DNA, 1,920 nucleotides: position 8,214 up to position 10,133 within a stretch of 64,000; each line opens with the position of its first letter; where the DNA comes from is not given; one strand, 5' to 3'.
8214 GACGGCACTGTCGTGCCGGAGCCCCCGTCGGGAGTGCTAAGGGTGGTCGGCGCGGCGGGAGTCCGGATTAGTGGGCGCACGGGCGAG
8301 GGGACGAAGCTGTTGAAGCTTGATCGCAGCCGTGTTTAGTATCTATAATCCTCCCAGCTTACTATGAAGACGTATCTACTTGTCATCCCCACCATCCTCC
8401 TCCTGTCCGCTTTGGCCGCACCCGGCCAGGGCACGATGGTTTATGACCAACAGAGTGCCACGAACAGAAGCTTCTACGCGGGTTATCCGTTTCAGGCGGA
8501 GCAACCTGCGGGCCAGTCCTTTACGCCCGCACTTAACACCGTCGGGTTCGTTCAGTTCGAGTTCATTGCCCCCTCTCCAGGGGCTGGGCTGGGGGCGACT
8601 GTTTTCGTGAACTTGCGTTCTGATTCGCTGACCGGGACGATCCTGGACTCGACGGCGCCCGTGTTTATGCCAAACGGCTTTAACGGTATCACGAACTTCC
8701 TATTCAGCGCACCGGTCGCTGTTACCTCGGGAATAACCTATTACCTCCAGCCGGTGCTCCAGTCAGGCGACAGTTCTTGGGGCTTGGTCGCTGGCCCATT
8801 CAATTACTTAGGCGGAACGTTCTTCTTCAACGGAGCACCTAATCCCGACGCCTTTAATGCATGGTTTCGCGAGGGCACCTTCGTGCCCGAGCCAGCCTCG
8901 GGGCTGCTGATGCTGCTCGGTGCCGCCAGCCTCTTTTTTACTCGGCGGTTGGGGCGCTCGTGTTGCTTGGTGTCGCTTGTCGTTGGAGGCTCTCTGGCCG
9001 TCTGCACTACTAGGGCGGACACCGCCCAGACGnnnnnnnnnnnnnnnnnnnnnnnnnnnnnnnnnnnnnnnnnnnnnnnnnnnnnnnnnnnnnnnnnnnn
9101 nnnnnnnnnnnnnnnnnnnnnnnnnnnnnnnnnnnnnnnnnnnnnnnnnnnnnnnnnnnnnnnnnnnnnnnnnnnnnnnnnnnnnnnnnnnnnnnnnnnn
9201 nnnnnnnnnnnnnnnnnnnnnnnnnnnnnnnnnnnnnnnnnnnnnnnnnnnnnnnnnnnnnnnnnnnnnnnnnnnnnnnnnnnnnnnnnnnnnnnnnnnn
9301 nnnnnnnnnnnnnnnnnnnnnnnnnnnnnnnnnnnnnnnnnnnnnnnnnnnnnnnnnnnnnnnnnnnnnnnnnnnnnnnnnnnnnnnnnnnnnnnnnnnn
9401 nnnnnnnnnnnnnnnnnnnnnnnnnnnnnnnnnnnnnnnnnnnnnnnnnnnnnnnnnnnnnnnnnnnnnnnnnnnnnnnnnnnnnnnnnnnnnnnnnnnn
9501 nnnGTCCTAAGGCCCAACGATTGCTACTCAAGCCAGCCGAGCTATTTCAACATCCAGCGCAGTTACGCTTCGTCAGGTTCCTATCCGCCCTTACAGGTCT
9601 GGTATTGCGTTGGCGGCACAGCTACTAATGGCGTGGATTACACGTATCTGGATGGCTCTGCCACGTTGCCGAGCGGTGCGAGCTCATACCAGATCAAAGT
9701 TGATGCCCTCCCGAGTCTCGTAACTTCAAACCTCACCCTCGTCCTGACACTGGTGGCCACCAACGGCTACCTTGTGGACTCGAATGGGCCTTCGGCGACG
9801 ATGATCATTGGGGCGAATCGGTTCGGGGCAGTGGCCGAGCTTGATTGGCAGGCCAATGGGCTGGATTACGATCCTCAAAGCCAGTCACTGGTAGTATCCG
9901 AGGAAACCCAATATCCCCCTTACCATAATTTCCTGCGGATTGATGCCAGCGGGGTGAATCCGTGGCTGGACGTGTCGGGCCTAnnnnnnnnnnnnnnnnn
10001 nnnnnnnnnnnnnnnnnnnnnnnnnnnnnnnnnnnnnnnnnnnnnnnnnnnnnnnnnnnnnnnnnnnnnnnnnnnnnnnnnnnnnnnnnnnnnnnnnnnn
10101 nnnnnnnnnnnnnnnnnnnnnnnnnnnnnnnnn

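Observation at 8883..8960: PEP-CTERM sorting signal in the middle of an 800-codon ORF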

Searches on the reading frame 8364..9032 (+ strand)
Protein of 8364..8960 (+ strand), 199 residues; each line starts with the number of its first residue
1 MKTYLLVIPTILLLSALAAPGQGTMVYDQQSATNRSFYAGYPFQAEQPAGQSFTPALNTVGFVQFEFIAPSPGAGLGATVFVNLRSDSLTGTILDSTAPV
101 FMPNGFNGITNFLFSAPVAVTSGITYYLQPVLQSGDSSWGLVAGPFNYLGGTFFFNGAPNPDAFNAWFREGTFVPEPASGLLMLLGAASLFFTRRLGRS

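Call 3: search_protein_families(library=pfam, proteins=[window:8364-8960:+], max_evalue=1)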
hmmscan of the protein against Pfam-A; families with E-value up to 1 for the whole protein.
window:8364-8960:+ (199 aa): 3 families
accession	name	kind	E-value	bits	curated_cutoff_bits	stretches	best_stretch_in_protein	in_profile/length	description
PF07589.16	PEP-CTERM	-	0.0013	19.2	20.7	1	174-195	2-22/24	PEP-CTERM motif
PF17517.7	IgGFc_binding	-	0.042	13.5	25.6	1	43-112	56-104/297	IgGFc binding protein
PF00746.26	Gram_pos_anchor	-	0.073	13.5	20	1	178-195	22-39/43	LPXTG cell wall anchor motif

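Call 4: search_protein_families(library=ncbifam, proteins=[window:8364-8960:+], max_evalue=1)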
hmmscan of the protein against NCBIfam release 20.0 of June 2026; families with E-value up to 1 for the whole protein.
window:8364-8960:+ (199 aa): 4 families
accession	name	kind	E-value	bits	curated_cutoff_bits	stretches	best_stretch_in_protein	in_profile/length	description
TIGR02595.1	PEP_CTERM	domain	0.00057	20.6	16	1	174-195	1-21/24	PEP-CTERM sorting domain-containing protein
NF038129.1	PEP_NF038129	equivalog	0.0022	17.8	65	1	172-195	169-192/194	NF038129 family PEP-CTERM protein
NF041927.1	Xrt_dep_XDP1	equivalog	0.059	13.3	125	1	172-195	217-240/242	exosortase-dependent surface protein XDP1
NF035944.1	PEPxxWA-CTERM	domain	0.12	12.3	35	1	174-186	1-13/24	PEPxxWA-CTERM sorting domain-containing protein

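Call 24: find_related_loci(query=A2, collection=genome_contigs, flank=4000)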
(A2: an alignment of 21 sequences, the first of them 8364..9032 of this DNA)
Query A2 (223 aa) in genome_contigs; peptide patterns used: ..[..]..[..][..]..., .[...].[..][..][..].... (x = any residue, [..] = any of these).
40 stretches matched a pattern; 27 encode a relative of the query (tblastn E <= 1e-3); 25 distinct loci.
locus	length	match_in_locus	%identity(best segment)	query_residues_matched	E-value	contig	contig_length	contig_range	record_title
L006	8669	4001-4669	61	1-223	7e-83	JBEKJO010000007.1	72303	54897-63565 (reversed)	MAG: Verrucomicrobiota bacterium isolate SPRUCE 325 SPRUCE_325_7, whole genome shotgun sequence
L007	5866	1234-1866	61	1-208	2e-80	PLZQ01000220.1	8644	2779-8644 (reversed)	MAG: Limisphaerales bacterium isolate palsa_1440 73.20120700_P3D.123_contig_181994, whole genome shotgun sequence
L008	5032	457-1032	64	1-190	1e-77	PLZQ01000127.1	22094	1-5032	MAG: Limisphaerales bacterium isolate palsa_1440 73.20120700_P3D.123_contig_11398, whole genome shotgun sequence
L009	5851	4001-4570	64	1-190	2e-75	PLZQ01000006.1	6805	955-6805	MAG: Limisphaerales bacterium isolate palsa_1440 73.20120700_P3D.123_contig_203677, whole genome shotgun sequence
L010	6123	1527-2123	64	1-198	1e-75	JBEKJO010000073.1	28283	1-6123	MAG: Verrucomicrobiota bacterium isolate SPRUCE 325 SPRUCE_325_73, whole genome shotgun sequence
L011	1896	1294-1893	52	1-195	1e-55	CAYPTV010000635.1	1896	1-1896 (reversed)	MAG TPA_asm: uncultured Bifidobacteriaceae bacterium isolate binchicken_co3_201 genome assembly, contig: NODE_225085_len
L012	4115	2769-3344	46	12-201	1e-44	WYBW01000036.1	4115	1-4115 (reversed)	MAG: Verrucomicrobiia bacterium isolate VER1 k127_128925, whole genome shotgun sequence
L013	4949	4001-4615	47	1-201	1e-44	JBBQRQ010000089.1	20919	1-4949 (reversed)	MAG: Verrucomicrobiota bacterium isolate Co_metawrap_1697 Cmw_1697_k141_12083920_length_20919_cov_20.8215, whole genome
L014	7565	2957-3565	42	5-201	2e-40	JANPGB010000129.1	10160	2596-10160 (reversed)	MAG: Verrucomicrobiota bacterium isolate VAR_69_metabat_5 VAR_69_k141_2588579, whole genome shotgun sequence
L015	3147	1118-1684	45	8-195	3e-40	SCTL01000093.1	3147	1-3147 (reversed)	MAG: Verrucomicrobia bacterium isolate FW301_bin.11 FW301_bin.11-7152, whole genome shotgun sequence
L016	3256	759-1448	40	1-213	8e-37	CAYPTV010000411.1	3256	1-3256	MAG TPA_asm: uncultured Bifidobacteriaceae bacterium isolate binchicken_co3_201 genome assembly, contig: NODE_101085_len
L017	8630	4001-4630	44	1-194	4e-36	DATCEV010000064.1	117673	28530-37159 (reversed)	MAG TPA_asm: Verrucomicrobiia bacterium isolate SMAG_U7763 k141_448014, whole genome shotgun sequence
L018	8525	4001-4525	48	12-195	9e-35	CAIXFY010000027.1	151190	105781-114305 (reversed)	MAG: uncultured Verrucomicrobia subdivision 3 bacterium isolate VK1_bin-0319 genome assembly, contig: bin-0319:27/85, wh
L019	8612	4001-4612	40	11-202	2e-34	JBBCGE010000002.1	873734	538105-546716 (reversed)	MAG: Limisphaerales bacterium isolate bin.6 s10955.ctg010977l, whole genome shotgun sequence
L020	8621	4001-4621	42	11-203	2e-34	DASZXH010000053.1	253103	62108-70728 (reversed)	MAG TPA_asm: Verrucomicrobiia bacterium isolate SMAG_U6178 k141_1123431, whole genome shotgun sequence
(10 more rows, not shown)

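Call 26: search_protein_representatives(alignment_id=A2)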
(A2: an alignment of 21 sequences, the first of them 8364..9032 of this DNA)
Query: 21 sequences, 225 profile positions. Proteins with E-value up to 0.001 (for the whole library): 2041; up to 1e-10: 1078; up to 1e-30: 304. The best 150 are listed.
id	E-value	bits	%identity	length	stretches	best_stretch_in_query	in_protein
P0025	1.4e-112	390.6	-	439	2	7-201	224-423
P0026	3.4e-110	382.9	-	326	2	1-212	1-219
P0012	1.6e-99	347.9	-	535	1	1-222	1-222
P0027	6.4e-97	339.4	-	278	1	1-215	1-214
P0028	3.2e-94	330.6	-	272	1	1-222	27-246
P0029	6.1e-94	329.7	-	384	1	1-221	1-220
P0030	3.8e-93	327.1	-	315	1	1-224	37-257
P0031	5.1e-92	323.4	-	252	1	1-204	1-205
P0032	9.6e-91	319.2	-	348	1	1-222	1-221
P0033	6.1e-90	316.6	-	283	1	12-212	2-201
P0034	8.0e-90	316.2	-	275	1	1-202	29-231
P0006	1.4e-88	312.1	-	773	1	25-223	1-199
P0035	2.6e-84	298.2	-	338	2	1-211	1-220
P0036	2.2e-82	291.9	-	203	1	1-198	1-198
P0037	2.7e-81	288.3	-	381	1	1-220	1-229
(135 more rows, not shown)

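Call 34: predict_structure(alignment_id=A2)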
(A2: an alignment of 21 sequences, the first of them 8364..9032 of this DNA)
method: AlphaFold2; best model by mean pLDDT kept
length: 223 residues; sequences in the alignment: 21
mean_pLDDT: 80.9   pTM: 0.70
mean pLDDT of the five models: 80.9, 79.2, 78.9, 78.6, 71.7
residues with pLDDT >= 90: 94; 70-90: 75; 50-70: 43; < 50: 11
segments of 3 or more residues with pLDDT < 50: 214-223
pLDDT, mean of each block of 10 residues (from residue 1): 63 63 75 76 84 93 91 85 96 97 91 94 95 92 88 91 91 75 79 70 56 47 40
secondary structure, 60 per line:
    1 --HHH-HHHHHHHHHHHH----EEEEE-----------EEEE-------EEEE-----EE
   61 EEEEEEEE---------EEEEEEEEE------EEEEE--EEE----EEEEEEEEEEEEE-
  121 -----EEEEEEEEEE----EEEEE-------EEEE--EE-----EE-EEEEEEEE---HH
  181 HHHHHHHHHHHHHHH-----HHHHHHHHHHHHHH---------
elements in order: H7-18 E23-27 E39-42 E50-53 E59-68 E78-86 E93-97 E100-102 E107-119 E126-135 E140-144 E152-155 E168-175 H179-195 H201-214

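Call 43: fold_search(model_id=the predicted structure, library=pdb)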
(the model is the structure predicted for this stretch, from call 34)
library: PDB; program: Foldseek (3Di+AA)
matches with E <= 10: 1567; with E <= 0.001: 3
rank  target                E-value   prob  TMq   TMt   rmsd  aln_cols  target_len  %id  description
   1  9euj_G                1.0e-04  1.00  0.46  0.14   6.8       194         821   16  Cryo-EM structure of Staphylococcus aureus bacteriophage phi812 baseplate in the post-contraction state - sheath initi (released 2025-04-09)
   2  8h2i_bG               3.4e-04  1.00  0.49  0.24   5.2       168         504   14  Near-atomic structure of five-fold averaged PBCV-1 capsid (released 2022-11-16)
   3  3no8_A                8.7e-04  1.00  0.39  0.52   7.9       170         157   16  Crystal structure of the PHR domain from human BTBD2 Protein (released 2010-08-25)
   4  6cu0_A                1.3e-03  1.00  0.30  0.40  12.8       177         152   14  Crystal structure of 4-1BBL/4-1BB (C121S) complex in P21 space group (released 2018-05-09)
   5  6a3v_O                2.2e-03  0.99  0.28  0.39  12.8       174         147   13  Complex structure of human 4-1BB and 4-1BBL (released 2018-10-10)
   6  3gbw                  3.1e-03  1.00  0.39  0.50   6.1       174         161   13  Crystal structure of the first PHR domain of the Mouse Myc-binding protein 2 (MYCBP-2) (released 2009-03-24)
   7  9jwb_Z                4.2e-03  1.00  0.37  0.40   7.1       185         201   14  Cyanophage A4 capsid asymmetric unit (released 2025-04-09)
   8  6cu0_B                5.2e-03  0.98  0.29  0.41  12.9       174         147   14  Crystal structure of 4-1BBL/4-1BB (C121S) complex in P21 space group (released 2018-05-09)
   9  6cu0_F                5.5e-03  0.98  0.29  0.40  12.8       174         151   12  Crystal structure of 4-1BBL/4-1BB (C121S) complex in P21 space group (released 2018-05-09)
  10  6a3v_K                5.8e-03  0.97  0.29  0.39  12.8       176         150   12  Complex structure of human 4-1BB and 4-1BBL (released 2018-10-10)
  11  6cpr_A                6.1e-03  0.98  0.30  0.40  12.4       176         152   14  Crystal structure of 4-1BBL/4-1BB complex in C2 space group (released 2018-05-09)
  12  6mgp_C                6.1e-03  0.97  0.29  0.39  12.3       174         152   14  Structure of human 4-1BB / 4-1BBL complex (released 2018-11-14)
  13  6a3v_A                6.4e-03  0.97  0.29  0.39  12.7       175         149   15  Complex structure of human 4-1BB and 4-1BBL (released 2018-10-10)
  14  6a3v_C                6.4e-03  0.96  0.28  0.39  12.7       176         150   15  Complex structure of human 4-1BB and 4-1BBL (released 2018-10-10)
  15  6mgp_A                6.8e-03  0.97  0.29  0.39  12.5       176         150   13  Structure of human 4-1BB / 4-1BBL complex (released 2018-11-14)
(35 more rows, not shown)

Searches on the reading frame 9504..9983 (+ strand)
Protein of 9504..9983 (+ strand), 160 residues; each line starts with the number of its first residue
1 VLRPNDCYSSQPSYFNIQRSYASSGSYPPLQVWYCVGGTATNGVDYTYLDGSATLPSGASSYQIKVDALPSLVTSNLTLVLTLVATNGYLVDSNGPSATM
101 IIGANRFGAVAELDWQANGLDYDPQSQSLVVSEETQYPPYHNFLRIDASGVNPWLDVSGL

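Call 69: search_protein_families(library=pfam, proteins=[window:9504-9983:+], max_evalue=10)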
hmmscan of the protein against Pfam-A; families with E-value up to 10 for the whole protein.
window:9504-9983:+ (160 aa): 1 family
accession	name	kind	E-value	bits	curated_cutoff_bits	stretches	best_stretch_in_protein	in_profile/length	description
PF03160.20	Calx-beta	-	0.11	13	27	1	37-69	47-79/119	Calx-beta domain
